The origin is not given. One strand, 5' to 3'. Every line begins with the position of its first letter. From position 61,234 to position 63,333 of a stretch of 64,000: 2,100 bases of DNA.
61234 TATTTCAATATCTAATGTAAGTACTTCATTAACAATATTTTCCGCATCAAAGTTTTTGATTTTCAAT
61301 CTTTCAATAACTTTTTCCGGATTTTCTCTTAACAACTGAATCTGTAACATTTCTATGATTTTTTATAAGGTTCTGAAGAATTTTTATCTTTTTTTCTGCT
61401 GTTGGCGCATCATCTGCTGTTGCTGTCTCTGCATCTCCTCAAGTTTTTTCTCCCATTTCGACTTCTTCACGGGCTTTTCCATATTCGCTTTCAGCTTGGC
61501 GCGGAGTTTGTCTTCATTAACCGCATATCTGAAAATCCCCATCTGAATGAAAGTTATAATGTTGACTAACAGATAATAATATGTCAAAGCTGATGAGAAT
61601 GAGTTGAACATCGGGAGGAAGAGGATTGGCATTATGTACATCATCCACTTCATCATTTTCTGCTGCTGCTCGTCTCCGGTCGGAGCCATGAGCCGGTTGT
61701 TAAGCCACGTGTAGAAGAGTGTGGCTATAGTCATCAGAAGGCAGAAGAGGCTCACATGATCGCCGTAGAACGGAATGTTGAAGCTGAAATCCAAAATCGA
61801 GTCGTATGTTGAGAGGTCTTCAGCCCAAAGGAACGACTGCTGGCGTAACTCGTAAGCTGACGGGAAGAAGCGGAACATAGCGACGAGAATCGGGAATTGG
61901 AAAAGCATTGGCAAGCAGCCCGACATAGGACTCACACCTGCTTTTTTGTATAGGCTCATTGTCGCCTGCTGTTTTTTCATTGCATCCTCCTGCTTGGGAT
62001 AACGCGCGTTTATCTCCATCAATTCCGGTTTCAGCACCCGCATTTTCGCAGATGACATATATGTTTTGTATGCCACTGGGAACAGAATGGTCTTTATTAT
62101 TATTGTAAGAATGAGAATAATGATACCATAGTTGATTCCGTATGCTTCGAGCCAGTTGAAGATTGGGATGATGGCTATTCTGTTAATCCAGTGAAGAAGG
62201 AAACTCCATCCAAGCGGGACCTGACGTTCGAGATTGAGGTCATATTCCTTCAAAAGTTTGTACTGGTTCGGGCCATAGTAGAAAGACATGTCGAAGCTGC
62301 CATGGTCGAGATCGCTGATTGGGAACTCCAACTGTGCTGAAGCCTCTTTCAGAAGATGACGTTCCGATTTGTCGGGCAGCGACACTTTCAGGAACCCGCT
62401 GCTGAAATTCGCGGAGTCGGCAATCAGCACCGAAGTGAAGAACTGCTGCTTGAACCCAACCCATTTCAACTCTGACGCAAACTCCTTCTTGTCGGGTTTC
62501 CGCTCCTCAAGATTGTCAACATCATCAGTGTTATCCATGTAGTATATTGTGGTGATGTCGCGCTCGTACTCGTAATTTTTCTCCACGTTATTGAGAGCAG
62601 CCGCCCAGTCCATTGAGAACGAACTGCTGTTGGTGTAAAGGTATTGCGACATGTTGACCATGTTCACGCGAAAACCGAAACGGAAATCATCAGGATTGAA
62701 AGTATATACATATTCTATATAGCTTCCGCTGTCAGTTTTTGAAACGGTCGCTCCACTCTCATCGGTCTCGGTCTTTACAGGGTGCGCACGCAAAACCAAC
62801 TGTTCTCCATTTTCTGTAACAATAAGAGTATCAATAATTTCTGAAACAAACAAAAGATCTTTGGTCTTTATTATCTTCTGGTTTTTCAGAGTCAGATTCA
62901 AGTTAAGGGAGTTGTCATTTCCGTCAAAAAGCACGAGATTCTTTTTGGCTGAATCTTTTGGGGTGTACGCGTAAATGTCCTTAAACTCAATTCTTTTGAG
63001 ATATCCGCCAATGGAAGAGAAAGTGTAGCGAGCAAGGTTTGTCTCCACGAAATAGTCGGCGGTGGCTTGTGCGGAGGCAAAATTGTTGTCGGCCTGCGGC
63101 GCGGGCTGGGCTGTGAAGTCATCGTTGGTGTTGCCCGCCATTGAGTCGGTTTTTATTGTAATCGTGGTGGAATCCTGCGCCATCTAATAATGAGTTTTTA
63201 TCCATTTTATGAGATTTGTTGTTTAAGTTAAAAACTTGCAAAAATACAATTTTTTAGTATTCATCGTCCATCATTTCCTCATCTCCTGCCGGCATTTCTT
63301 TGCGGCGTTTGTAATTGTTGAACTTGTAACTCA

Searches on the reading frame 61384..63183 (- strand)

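Call 90: search_protein_families(library=pfam, proteins=[window:61384-63183:-], max_evalue=0.00001)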
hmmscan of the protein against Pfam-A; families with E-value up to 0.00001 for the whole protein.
window:61384-63183:- (599 aa): 2 families
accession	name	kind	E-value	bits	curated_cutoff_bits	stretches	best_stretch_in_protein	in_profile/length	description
PF02096.25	60KD_IMP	-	7.6e-49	166.3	35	1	352-551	1-161/163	60Kd inner membrane protein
PF14849.12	YidC_periplas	-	4.7e-21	76.4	24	1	46-333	4-276/283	YidC periplasmic domain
